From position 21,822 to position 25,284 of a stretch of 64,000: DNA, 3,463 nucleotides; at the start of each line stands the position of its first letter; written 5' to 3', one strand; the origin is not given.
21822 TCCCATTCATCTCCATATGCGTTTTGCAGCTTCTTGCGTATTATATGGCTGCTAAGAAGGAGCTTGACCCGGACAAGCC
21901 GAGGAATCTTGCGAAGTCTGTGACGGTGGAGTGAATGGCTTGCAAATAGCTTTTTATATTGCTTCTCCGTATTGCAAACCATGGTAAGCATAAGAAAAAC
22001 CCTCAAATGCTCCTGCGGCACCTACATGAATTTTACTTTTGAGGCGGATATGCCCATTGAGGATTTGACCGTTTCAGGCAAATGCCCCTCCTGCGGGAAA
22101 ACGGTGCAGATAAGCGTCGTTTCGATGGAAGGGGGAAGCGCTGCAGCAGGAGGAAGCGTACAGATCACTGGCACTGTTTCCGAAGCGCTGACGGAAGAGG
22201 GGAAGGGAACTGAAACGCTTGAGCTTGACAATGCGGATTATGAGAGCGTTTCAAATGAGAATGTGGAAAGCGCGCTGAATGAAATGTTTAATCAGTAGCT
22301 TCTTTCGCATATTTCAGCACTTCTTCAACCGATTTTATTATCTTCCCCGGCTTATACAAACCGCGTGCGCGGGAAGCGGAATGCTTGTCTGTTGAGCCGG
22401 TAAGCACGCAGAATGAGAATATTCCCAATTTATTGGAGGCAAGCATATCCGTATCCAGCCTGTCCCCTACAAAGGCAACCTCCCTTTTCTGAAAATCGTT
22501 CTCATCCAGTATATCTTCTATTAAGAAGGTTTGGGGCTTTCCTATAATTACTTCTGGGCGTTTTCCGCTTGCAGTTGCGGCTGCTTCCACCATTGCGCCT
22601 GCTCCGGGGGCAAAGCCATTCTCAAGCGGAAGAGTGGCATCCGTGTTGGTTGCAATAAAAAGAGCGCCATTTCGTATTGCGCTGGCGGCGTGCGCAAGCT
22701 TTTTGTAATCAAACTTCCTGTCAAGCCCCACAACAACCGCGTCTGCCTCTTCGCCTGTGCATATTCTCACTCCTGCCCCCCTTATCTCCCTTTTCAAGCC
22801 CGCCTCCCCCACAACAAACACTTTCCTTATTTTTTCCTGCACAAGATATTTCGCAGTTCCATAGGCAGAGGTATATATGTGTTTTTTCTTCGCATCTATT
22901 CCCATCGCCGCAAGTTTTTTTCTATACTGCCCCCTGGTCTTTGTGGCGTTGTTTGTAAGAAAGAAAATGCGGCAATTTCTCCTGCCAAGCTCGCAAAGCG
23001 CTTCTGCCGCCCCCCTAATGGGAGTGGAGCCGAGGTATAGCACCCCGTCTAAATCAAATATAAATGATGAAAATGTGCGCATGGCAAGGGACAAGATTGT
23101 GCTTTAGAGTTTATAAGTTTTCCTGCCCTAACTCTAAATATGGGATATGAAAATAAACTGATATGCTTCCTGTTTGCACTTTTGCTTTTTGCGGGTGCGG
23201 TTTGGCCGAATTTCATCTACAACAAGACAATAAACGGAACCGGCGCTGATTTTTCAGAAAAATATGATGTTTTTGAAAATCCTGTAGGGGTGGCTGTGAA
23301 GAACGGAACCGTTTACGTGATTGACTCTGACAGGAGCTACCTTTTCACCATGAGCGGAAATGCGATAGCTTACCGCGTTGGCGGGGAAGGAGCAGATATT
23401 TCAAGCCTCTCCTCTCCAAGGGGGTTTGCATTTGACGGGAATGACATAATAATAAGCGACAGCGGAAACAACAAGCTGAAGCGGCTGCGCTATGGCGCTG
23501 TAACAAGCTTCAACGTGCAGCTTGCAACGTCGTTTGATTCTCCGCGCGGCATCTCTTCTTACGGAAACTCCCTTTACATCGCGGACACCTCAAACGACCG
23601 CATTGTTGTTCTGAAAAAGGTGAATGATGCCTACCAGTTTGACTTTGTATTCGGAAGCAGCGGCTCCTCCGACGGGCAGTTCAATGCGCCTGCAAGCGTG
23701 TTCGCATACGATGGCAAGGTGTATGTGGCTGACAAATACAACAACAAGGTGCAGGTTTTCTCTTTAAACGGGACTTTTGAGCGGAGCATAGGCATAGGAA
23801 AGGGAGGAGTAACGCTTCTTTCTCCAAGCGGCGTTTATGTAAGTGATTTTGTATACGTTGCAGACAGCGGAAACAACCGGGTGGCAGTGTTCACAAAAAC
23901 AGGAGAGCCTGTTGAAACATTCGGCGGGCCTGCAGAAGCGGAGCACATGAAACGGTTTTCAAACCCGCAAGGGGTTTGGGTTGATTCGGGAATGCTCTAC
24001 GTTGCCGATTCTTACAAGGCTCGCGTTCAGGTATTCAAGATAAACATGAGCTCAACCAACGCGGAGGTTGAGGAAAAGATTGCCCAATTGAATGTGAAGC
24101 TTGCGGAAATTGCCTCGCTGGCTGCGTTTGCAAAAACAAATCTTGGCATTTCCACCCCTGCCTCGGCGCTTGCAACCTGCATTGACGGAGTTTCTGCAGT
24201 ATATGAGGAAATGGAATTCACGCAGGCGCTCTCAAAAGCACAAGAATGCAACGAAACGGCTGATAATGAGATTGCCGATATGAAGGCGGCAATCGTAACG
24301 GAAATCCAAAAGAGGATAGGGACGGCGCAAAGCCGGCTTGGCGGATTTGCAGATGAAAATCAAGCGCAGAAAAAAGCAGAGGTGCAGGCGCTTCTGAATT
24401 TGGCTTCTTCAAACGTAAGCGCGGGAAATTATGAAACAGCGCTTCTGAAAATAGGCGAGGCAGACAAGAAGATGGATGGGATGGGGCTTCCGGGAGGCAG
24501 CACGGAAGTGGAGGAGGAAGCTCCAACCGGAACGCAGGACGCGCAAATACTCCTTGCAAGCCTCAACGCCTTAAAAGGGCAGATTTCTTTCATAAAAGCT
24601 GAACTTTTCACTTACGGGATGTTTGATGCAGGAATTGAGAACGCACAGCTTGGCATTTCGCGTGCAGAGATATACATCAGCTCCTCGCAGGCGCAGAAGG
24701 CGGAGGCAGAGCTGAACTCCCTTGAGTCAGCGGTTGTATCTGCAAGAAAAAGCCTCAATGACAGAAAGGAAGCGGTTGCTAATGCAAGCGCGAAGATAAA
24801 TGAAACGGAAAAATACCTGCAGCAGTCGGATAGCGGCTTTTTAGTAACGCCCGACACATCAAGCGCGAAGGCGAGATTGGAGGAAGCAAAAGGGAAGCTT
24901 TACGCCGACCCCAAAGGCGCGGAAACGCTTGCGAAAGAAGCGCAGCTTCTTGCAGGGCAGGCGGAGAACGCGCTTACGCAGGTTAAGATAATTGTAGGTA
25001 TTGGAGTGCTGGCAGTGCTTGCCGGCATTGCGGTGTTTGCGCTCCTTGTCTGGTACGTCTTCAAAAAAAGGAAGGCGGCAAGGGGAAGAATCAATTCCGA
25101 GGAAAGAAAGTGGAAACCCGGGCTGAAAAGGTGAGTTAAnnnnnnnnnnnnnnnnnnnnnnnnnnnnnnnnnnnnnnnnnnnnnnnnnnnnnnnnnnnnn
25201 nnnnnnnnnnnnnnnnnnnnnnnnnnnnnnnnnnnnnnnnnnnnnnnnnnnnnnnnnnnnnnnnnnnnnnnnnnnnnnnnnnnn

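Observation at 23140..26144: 12x tandem Cys-rich repeat lipoprotein (C-x5-DC-x2-WQ-x-C-x6-C) paired with an NHL-propeller stalk protein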

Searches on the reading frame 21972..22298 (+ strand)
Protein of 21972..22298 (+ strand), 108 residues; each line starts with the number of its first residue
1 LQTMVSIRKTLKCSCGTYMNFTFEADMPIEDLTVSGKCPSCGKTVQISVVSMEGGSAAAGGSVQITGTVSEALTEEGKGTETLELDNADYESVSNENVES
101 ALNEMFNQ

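Call 56: search_protein_families(library=pfam, proteins=[window:21972-22298:+], max_evalue=0.001)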
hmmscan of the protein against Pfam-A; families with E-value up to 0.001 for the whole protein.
window:21972-22298:+ (108 aa): 0 families

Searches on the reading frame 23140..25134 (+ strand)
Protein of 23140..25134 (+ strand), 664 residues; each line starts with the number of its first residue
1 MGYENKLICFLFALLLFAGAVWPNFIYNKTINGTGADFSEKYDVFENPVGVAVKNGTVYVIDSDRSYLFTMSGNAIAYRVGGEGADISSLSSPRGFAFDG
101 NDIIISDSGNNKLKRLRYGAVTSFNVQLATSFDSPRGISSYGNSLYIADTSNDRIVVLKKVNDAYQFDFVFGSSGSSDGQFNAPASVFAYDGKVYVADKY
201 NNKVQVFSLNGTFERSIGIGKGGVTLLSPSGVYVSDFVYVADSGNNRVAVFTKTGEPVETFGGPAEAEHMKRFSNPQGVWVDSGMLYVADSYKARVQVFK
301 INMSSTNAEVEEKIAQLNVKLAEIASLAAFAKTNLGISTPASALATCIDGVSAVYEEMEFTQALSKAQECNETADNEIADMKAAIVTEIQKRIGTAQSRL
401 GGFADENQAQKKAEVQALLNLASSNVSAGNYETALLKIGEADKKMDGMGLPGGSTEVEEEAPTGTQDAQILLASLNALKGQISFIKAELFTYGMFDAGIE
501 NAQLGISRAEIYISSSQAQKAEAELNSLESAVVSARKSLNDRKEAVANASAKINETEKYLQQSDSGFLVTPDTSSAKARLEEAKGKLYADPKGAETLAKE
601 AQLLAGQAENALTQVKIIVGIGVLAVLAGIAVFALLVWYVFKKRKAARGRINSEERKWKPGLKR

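Call 4: search_protein_families(library=pfam, proteins=[window:23140-25134:+], max_evalue=1)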
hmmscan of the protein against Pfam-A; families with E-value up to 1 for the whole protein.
window:23140-25134:+ (664 aa): 8 families
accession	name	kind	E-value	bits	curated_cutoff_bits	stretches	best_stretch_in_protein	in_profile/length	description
PF01436.27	NHL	-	4.5e-30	102.6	20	6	227-251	2-28/28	NHL repeat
PF17170.10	DUF5128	-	0.00045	20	22.9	1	185-223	47-86/321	6-bladed beta-propeller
PF01731.26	Arylesterase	-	0.0019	18.8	21.3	0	125-162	46-85/86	Arylesterase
PF04678.18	MCU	-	0.065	13.8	30.8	0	535-641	20-115/177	Mitochondrial calcium uniporter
PF08450.18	SGL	-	0.069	13.2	26.3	0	274-316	136-178/246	SMP-30/Gluconolactonase/LRE-like region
PF12537.13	GPHR_N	-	0.091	13.3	22.1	1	609-657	5-53/68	The Golgi pH Regulator (GPHR) Family N-terminal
PF24627.1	PUMA_CC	-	0.097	13.1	30.1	1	502-565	8-71/74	PUMA coiled-coil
PF07160.18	SKA1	-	0.56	10.4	29.6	1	304-414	4-116/243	Spindle and kinetochore-associated protein 1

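Call 5: search_protein_families(library=ncbifam, proteins=[window:23140-25134:+], max_evalue=1)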
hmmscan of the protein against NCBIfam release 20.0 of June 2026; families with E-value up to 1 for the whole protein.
window:23140-25134:+ (664 aa): 7 families
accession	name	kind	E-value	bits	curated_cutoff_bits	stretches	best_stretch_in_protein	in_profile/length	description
NF035926.1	scyF_NHL_VPEP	equivalog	6.6e-27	94.6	350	3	132-270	151-292/376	scytonemin biosynthesis PEP-CTERM protein ScyF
NF047780.1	LIC12708_fam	subfamily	4.3e-07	29.1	150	2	179-216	54-91/391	LIC_12708 family protein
NF033206.1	ScyE_fam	subfamily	0.0023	17.5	80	0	89-122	138-172/333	ScyD/ScyE family protein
TIGR04211.1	SH3_and_anchor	equivalog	0.012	15.2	65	1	515-646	65-193/198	TIGR04211 family SH3 domain-containing protein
NF046117.1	SCO4848_fam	hypoth_equivalog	0.096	12.7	45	0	625-647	7-29/70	SCO4848 family membrane protein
TIGR03166.1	alt_F1F0_F1_eps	hypoth_equivalog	0.096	12.6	100.1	1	508-554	70-115/122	alternate F1F0 ATPase, F1 subunit epsilon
TIGR02276.1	beta_rpt_yvtn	repeat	0.59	10.2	27.85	0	191-206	3-18/42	beta-propeller repeat protein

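Call 75: find_related_loci(query=A4, collection=metagenome_contigs, flank=6000)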
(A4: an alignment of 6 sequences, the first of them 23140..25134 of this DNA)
Query A4 (664 aa) in metagenome_contigs; peptide patterns used: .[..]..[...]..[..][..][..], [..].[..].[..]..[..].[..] (x = any residue, [..] = any of these).
600 stretches matched a pattern (row limit reached: there are more); 461 encode a relative of the query (tblastn E <= 1e-3); the best 80 are kept; 80 distinct loci.
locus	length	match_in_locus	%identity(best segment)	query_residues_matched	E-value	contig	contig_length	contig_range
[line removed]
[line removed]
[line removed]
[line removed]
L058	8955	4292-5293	36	45-300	2e-26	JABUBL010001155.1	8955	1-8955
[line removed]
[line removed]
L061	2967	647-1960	31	50-355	8e-26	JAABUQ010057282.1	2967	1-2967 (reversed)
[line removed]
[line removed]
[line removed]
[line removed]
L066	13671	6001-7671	33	38-304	4e-24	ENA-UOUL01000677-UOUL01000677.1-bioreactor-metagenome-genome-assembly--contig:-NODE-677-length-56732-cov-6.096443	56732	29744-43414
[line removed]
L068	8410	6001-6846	35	45-299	1e-23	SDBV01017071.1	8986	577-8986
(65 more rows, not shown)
